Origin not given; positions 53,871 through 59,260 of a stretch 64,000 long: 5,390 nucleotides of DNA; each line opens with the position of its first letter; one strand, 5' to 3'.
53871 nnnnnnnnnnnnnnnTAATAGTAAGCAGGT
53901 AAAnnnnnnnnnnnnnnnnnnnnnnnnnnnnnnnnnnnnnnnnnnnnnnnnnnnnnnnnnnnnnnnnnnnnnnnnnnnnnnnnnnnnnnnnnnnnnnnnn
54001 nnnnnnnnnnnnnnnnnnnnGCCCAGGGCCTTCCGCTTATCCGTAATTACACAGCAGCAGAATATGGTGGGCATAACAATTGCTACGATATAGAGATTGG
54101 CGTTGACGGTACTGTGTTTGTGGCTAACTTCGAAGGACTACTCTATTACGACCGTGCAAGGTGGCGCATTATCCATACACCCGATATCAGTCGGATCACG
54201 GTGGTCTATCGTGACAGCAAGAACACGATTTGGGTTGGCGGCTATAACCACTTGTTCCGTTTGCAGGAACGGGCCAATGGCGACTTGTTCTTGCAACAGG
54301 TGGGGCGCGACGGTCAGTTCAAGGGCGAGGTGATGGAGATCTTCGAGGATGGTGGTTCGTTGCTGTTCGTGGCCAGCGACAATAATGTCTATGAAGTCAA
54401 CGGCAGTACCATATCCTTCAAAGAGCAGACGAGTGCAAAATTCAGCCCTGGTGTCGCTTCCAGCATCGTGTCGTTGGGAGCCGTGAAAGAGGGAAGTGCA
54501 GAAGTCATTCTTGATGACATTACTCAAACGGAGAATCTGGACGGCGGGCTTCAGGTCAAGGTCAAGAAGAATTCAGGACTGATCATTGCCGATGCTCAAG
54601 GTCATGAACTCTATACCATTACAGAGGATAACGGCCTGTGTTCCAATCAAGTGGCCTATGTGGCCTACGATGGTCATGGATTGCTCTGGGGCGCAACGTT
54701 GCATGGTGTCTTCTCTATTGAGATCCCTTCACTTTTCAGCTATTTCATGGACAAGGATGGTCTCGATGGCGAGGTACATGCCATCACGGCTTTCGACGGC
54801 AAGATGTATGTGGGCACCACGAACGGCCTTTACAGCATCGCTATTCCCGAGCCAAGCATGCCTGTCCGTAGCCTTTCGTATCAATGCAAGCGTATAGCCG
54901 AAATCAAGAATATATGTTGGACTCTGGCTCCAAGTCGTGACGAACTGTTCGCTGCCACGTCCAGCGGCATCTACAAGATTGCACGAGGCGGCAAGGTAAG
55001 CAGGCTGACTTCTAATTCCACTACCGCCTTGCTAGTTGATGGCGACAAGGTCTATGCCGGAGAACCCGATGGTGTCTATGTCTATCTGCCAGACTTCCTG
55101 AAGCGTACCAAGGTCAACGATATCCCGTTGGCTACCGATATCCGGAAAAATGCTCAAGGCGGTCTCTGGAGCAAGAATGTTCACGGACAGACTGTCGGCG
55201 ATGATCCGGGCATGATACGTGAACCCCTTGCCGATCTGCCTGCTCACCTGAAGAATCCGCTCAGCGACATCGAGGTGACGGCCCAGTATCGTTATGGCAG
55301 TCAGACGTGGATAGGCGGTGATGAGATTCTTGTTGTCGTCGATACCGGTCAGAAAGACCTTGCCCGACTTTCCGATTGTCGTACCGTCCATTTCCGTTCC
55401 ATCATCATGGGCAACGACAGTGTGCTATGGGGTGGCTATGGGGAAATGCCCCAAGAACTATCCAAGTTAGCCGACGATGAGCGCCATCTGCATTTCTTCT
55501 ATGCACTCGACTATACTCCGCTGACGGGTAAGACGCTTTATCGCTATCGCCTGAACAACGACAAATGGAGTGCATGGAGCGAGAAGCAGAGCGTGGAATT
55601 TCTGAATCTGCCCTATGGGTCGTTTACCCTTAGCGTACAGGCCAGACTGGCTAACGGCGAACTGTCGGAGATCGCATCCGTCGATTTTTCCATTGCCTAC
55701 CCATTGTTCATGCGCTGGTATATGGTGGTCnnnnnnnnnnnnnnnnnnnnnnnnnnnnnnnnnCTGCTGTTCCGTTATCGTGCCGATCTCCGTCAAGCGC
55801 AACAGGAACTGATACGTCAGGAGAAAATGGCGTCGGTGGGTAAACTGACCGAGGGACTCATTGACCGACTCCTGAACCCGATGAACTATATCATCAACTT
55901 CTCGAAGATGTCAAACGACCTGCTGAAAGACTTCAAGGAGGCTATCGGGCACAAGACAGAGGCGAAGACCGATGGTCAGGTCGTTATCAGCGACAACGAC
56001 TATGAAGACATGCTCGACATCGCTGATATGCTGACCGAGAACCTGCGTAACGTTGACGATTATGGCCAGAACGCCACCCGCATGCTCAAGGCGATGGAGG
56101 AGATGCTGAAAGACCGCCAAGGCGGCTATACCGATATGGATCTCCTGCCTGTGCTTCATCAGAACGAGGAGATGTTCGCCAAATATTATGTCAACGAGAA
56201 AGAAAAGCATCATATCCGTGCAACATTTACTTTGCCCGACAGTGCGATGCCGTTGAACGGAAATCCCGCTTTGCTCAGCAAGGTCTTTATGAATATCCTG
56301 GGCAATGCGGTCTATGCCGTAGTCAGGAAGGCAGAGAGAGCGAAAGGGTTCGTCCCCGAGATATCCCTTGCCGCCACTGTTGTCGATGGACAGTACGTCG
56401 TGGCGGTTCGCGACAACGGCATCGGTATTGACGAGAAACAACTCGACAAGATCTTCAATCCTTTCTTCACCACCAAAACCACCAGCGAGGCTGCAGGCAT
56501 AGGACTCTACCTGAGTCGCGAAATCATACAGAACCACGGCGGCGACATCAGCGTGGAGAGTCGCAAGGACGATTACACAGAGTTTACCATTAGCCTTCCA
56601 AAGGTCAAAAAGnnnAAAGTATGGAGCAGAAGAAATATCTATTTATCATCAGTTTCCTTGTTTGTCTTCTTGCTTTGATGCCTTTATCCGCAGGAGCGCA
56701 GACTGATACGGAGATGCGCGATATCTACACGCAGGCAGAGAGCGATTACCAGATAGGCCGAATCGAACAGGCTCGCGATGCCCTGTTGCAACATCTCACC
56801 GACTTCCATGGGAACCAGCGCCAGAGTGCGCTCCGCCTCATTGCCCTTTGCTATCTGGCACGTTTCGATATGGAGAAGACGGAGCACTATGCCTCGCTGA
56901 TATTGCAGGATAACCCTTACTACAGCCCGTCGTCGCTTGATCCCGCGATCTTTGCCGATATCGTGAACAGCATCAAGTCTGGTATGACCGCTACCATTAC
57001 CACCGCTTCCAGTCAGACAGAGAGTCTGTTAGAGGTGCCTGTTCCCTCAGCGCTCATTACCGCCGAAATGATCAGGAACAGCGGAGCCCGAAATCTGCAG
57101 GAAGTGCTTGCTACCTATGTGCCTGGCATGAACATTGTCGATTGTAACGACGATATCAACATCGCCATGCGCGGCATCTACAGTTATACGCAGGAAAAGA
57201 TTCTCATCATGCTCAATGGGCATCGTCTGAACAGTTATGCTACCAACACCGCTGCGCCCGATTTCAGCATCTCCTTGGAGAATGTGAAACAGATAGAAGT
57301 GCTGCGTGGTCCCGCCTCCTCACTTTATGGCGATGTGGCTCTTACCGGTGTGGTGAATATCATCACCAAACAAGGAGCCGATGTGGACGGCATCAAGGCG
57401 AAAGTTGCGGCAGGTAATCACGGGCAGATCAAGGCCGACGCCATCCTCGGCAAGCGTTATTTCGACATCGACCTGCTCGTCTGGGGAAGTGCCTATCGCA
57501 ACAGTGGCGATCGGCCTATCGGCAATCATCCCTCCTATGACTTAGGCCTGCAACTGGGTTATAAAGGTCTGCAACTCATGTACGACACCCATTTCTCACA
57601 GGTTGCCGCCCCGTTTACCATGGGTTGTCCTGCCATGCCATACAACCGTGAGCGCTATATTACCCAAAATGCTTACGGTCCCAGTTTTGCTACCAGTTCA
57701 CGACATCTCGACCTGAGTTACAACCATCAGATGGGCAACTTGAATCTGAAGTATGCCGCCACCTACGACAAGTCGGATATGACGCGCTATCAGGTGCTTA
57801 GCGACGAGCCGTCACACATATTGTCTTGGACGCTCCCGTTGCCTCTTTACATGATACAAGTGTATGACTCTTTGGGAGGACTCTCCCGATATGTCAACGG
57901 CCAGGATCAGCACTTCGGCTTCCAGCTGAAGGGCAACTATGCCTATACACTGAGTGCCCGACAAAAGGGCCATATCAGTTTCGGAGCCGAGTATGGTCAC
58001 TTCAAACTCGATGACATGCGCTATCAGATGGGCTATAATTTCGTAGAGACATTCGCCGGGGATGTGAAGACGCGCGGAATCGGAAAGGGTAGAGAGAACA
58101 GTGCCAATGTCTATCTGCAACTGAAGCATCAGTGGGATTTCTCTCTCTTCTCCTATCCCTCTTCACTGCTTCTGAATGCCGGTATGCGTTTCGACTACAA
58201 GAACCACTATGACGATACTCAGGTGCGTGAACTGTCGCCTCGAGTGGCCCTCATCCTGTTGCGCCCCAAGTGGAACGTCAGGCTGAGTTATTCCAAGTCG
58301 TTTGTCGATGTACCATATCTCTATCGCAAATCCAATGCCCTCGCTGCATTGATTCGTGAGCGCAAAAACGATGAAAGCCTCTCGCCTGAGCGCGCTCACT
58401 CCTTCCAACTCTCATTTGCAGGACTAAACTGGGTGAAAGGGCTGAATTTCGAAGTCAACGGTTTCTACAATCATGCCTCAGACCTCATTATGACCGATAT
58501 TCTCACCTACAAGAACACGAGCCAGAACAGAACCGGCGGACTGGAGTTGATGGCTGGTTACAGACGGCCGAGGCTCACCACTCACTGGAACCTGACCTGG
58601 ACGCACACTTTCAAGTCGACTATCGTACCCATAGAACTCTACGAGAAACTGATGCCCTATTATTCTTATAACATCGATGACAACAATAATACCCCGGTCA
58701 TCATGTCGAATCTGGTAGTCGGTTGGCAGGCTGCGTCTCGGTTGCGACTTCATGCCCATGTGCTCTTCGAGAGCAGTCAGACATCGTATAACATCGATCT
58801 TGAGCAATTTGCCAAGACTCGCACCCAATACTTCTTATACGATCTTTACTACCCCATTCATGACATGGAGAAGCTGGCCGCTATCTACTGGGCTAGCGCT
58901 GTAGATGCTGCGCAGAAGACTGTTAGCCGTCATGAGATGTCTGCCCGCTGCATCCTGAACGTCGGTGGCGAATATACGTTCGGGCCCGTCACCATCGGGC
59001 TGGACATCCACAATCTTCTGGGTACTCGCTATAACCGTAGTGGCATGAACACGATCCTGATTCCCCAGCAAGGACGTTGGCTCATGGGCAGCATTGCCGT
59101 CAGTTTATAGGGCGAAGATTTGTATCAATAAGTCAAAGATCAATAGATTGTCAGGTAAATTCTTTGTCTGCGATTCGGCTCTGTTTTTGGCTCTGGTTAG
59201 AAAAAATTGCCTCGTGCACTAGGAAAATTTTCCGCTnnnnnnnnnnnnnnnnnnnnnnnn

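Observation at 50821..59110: Five-gene envelope-linked partner-switching-like operon with no sigma factor or DNA-binding output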

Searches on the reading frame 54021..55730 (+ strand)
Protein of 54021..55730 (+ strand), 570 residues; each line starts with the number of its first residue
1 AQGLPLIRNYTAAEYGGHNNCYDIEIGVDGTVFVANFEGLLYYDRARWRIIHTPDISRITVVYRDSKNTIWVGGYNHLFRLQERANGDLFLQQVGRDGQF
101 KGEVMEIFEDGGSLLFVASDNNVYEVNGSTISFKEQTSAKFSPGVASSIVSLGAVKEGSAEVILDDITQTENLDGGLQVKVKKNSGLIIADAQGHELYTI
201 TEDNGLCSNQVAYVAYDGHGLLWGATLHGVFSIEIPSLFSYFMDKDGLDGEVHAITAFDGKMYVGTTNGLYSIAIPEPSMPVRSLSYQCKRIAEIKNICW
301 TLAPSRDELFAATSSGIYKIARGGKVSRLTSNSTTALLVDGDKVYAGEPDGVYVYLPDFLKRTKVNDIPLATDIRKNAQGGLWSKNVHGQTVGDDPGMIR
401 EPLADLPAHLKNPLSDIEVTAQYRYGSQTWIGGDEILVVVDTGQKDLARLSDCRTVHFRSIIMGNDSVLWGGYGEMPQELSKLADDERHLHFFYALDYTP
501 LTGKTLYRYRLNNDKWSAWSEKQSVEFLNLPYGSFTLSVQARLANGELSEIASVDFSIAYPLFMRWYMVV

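Call 91: search_solved_structures(query=window:54021-55730:+, max_evalue=1)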
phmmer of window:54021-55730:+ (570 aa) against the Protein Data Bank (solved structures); distinct sequences matched with E-value up to 1: 2.
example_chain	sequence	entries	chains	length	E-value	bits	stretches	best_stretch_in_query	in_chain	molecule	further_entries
4a2l_A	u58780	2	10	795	7.4e-07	31.2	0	196-272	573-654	TWO-COMPONENT SYSTEM SENSOR HISTIDINE KINASE/RESPONSE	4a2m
3v9f_A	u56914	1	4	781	3e-06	29.2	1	493-563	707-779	Two-component system sensor histidine kinase/response regulator, hybrid (One-component sys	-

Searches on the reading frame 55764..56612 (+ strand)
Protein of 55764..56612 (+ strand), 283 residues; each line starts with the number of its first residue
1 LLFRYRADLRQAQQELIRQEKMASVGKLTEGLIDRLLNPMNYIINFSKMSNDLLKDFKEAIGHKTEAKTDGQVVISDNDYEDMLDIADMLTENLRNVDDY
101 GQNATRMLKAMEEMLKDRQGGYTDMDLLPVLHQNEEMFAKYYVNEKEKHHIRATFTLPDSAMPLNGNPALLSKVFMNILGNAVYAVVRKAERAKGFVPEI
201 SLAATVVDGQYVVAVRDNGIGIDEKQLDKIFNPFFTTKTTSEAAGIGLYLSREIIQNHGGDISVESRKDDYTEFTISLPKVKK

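Call 32: search_solved_structures(query=window:55764-56612:+, max_evalue=0.001, show_alignments=2)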
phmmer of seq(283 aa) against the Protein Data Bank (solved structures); distinct sequences matched with E-value up to 0.001: 50.
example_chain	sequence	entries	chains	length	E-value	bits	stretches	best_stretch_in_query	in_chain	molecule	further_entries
9jfj_A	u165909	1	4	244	1.2e-17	67.6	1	107-279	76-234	Sensor histidine kinase ZraS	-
4gcz_A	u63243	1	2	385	2.3e-13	53.5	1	149-280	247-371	Blue-light photoreceptor, Sensor protein fixL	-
8a3u_A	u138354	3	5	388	2.5e-13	53.4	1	149-280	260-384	Putative Sensory box protein,Sensor protein FixL | Putative Sensory box protein,Putative Sensory box protein,Sensor protein FixL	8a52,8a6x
8a7f_A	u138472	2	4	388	2.5e-13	53.4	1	149-280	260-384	Putative Sensory box protein,Sensor protein FixL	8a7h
8u4x_A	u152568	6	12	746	9.1e-12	48.3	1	98-279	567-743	histidine kinase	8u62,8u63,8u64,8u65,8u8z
4jas_A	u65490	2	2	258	1.5e-10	44.3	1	167-280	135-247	Histidine kinase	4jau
6azr_A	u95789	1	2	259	1.6e-10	44.2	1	167-280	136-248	Sensor histidine kinase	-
3dge_A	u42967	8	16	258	1.7e-10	44.2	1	167-280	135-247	Sensor protein | Histidine kinase | Sensor histidine kinase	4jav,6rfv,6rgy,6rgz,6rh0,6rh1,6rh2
2c2a_A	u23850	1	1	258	1.7e-10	44.2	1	167-280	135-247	SENSOR HISTIDINE KINASE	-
5uht_A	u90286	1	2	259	1.7e-10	44.1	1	167-280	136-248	Sensor histidine kinase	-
6rh7_A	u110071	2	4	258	1.7e-10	44.1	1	167-280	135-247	Sensor histidine kinase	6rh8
3sl2_A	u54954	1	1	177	2.1e-10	43.8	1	148-280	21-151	Sensor histidine kinase yycG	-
3a0r_A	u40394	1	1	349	2.5e-10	43.6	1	146-281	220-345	Sensor protein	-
7z8n_A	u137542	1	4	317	9.5e-10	41.7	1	153-279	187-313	Histidine kinase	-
9p6i_A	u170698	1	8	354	1.1e-09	41.4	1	177-280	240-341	histidine kinase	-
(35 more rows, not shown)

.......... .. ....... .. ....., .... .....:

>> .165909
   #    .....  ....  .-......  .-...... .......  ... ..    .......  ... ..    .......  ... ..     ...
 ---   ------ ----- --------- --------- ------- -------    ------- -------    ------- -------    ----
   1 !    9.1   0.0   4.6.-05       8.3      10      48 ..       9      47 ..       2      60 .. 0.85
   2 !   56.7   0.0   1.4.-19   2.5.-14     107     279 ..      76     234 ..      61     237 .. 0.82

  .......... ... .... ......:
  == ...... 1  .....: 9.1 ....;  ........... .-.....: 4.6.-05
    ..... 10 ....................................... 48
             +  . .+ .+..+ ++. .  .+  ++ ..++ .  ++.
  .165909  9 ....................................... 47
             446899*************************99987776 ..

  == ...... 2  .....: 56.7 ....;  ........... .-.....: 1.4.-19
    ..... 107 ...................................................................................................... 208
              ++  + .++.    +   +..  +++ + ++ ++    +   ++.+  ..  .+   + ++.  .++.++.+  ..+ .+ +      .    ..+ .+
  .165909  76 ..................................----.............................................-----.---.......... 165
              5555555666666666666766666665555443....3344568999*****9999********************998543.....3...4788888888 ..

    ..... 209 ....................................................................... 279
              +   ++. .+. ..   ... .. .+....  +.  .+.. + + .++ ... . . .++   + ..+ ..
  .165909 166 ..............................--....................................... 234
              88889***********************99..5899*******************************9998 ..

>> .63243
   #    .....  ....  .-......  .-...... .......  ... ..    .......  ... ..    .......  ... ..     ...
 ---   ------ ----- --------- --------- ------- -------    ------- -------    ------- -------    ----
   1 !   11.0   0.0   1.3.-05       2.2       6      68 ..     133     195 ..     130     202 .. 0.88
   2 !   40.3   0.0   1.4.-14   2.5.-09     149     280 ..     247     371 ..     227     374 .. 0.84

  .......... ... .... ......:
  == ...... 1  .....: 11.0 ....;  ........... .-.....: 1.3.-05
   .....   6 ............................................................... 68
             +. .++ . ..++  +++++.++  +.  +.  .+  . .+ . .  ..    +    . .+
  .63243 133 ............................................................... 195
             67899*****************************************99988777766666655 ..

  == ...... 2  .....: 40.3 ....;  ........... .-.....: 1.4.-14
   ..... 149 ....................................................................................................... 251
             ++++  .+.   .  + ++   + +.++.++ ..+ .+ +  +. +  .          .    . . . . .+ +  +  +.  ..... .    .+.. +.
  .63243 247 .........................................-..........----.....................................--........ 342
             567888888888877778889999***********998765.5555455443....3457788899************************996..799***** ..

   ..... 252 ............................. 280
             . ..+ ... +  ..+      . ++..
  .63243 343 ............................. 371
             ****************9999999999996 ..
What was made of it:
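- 55863..55868 (+): Codons for Asp654-Arg655, which take the place of the phospho-acceptor His and the following Glu. Aligned to ZraS and FixL in call 32.
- On Classical HisKA sensor histidine kinase: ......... aligns to G.AHE..NP of ZraS and FixL (call 32).
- Checked: The g4 H-box reads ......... where ZraS and FixL have G.AHE..NP (call 32).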

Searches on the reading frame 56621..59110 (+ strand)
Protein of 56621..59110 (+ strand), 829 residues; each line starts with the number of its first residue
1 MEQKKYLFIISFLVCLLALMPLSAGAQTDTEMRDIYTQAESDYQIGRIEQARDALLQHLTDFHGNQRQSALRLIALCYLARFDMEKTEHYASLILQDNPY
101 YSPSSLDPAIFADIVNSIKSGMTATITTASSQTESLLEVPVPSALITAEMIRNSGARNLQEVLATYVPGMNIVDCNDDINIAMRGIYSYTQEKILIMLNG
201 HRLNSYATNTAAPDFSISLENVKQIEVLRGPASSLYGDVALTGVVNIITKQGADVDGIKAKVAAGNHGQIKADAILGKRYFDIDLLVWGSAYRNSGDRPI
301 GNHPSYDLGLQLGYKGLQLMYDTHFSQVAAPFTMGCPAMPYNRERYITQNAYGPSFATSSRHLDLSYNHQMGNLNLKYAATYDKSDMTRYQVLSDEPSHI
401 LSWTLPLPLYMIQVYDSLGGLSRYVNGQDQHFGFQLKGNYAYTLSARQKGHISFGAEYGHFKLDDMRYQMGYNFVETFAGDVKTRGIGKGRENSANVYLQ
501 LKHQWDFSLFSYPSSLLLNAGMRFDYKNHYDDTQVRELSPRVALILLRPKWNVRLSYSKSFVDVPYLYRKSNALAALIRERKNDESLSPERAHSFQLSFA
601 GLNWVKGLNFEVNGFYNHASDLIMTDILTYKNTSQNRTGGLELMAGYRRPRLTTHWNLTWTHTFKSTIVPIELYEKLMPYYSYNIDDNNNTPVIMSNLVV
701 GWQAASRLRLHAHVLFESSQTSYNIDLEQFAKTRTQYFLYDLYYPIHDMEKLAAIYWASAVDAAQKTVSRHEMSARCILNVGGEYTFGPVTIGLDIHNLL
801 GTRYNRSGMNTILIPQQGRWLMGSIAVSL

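Call 5: search_protein_families(library=pfam, proteins=[window:56621-59110:+], max_evalue=0.01)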
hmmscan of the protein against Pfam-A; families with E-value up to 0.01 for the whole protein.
window:56621-59110:+ (829 aa): 1 family
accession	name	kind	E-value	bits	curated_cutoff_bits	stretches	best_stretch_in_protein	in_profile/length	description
PF07715.20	Plug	-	2.4e-18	67.1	23.9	1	137-244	3-107/107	TonB-dependent Receptor Plug Domain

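Call 6: search_protein_families(library=ncbifam, proteins=[window:56621-59110:+], max_evalue=0.01)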
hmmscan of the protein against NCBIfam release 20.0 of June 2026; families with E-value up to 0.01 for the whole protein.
window:56621-59110:+ (829 aa): 29 families (the best 25 are shown)
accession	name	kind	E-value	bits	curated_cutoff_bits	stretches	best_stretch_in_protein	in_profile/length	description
TIGR01785.1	TonB-hemin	subfamily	1.3e-25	89.9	316.85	1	125-665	3-563/677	TonB-dependent heme/hemoglobin receptor family protein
TIGR01786.1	TonB-hemlactrns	subfamily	4.9e-23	81.4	323.75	1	127-642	8-542/719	TonB-dependent hemoglobin/transferrin/lactoferrin family receptor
NF053590.1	TonB_dep_TOL0244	equivalog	2e-21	76.2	645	1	124-270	13-160/604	TOL_0244 family TonB-dependent receptor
TIGR01779.1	TonB-B12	equivalog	2.3e-20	72.7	599.7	2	125-274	31-178/614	TonB-dependent vitamin B12 receptor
NF007478.2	PRK10064.1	equivalog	2.2e-18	65.9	745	1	123-251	31-159/663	catecholate siderophore receptor CirA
TIGR01783.1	TonB-siderophor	subfamily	4.9e-18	65.1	223.5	1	142-392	3-264/649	TonB-dependent siderophore receptor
NF007926.1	PRK10641.1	equivalog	5.8e-18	64.8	836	1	119-279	24-181/617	TonB-dependent vitamin B12 receptor BtuB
NF010010.0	PRK13483.1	equivalog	2e-17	62.4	927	1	120-253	31-166/660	ligand-gated channel protein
NF010038.0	PRK13513.1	equivalog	3.1e-14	52.5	942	1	121-253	34-168/659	ligand-gated channel protein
NF010011.0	PRK13484.1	equivalog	7.1e-13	47.7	1197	1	123-253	31-162/682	IreA family TonB-dependent siderophore receptor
NF050067.1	TonBEntbctnRecCfrA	equivalog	3e-12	45.7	1200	1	121-255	25-163/698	TonB-dependent ferric enterobactin receptor CfrA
NF041535.1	TonB_rec_PqqU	equivalog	8.9e-11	40.8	1200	1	128-271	4-151/676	TonB-dependent receptor PqqU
NF052649.1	TonRcptRhtA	equivalog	2e-09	36.2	1100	1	155-269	76-185/744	TonB-dependent siderophore receptor RhtA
NF010012.0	PRK13486.1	equivalog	2.2e-09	36.3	924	1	118-265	21-171/696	TonB-dependent receptor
NF010048.1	PRK13524.1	subfamily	4.8e-09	35.2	493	1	219-253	145-179/744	FepA family TonB-dependent siderophore receptor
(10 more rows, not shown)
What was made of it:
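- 56621..59110 (+): g5: outer-membrane Plug + barrel protein (TonB-dependent-receptor-like) with a signal peptide and a conserved TPR-like N-terminal extension of about 95 aa. Calls 5 and 6.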

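Call 61: search_protein_families(library=padloc, proteins=[window:56621-59110:+], max_evalue=0.001)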
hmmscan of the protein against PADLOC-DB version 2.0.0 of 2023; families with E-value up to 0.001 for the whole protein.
window:56621-59110:+ (829 aa): 0 families
